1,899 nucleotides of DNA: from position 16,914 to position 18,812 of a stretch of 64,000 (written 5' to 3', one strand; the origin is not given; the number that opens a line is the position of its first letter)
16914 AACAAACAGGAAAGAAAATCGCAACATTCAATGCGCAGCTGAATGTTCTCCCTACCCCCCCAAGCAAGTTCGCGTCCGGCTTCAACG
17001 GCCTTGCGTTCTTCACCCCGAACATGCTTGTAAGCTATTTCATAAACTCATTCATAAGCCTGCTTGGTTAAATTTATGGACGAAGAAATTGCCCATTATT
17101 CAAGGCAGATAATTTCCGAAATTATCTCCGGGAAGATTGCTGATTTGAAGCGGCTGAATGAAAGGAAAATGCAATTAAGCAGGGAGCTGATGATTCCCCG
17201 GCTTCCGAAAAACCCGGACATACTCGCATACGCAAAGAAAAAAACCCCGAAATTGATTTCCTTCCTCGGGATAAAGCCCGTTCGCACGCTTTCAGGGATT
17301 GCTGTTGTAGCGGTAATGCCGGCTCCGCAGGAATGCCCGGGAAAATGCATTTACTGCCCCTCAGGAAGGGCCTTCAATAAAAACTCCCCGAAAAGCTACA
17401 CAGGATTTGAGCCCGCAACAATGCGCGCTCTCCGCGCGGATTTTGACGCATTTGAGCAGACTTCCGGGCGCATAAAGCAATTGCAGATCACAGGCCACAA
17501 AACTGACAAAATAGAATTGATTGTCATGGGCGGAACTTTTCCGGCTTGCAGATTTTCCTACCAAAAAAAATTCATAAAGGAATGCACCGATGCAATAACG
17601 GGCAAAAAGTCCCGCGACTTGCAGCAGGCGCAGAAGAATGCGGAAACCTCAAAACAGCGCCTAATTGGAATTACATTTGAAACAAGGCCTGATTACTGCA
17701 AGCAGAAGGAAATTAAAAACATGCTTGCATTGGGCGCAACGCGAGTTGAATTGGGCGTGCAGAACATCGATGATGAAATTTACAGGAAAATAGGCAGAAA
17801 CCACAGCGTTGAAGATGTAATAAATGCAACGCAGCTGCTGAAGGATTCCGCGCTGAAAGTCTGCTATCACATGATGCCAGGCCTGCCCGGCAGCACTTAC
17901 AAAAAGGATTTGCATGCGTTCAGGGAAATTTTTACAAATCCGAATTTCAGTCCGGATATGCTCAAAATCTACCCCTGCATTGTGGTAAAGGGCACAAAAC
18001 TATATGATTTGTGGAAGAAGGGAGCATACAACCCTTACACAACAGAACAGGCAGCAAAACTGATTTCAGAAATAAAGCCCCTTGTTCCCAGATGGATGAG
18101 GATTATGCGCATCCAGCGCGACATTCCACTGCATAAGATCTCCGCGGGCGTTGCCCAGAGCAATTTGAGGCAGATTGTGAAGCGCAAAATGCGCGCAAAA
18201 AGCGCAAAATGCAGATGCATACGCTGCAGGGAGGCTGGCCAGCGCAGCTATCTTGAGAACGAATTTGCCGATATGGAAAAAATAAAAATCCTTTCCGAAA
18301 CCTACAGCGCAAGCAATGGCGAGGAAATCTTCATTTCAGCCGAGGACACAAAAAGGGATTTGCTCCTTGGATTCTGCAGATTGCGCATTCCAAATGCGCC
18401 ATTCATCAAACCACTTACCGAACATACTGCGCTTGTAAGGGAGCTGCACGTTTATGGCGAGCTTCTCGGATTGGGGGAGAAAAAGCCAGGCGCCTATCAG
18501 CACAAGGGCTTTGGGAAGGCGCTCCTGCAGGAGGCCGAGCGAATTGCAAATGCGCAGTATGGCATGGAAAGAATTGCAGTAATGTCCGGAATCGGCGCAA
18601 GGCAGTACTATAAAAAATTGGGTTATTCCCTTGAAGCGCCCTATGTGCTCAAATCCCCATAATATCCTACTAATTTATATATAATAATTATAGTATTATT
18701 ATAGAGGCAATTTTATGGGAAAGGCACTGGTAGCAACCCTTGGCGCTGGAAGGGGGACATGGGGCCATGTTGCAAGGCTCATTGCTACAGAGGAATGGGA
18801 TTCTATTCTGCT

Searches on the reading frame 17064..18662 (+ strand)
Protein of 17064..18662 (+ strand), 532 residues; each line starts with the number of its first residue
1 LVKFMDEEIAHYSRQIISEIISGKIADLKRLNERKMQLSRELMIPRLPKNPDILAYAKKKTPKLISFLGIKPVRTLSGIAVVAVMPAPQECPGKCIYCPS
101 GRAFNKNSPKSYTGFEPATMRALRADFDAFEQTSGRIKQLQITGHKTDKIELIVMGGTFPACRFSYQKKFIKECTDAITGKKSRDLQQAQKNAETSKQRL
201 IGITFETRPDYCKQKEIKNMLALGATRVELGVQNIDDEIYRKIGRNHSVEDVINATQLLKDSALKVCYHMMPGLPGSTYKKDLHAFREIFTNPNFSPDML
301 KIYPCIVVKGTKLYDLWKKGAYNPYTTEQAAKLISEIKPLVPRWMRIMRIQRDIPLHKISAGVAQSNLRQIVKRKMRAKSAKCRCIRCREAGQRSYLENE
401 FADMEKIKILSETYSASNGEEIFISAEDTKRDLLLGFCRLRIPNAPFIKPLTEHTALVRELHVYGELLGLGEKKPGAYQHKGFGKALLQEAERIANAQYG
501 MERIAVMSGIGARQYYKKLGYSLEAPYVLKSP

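Call 63: search_protein_families(library=pfam, proteins=[window:17064-18662:+], max_evalue=0.0001)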
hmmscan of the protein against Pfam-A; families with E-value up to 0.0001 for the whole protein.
window:17064-18662:+ (532 aa): 6 families
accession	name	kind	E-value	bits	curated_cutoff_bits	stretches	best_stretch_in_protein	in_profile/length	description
PF16199.10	Radical_SAM_C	-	4.5e-24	84.8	31.9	1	297-377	1-84/85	Radical_SAM C-terminal domain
PF04055.27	Radical_SAM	-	5.9e-19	69.3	29.5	1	91-280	7-157/166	Radical SAM superfamily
PF23613.1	ELP3_N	-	1.5e-10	41.3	27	1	12-75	4-69/70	ELP3 N-terminal domain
PF00583.31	Acetyltransf_1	-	1.2e-07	32.4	20.7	1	418-521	31-116/116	Acetyltransferase (GNAT) family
PF13508.13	Acetyltransf_7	-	3.5e-05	24.5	27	0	477-522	39-83/84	Acetyltransferase (GNAT) domain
PF13673.13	Acetyltransf_10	-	4.2e-05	24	23.6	0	477-522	62-108/128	Acetyltransferase (GNAT) domain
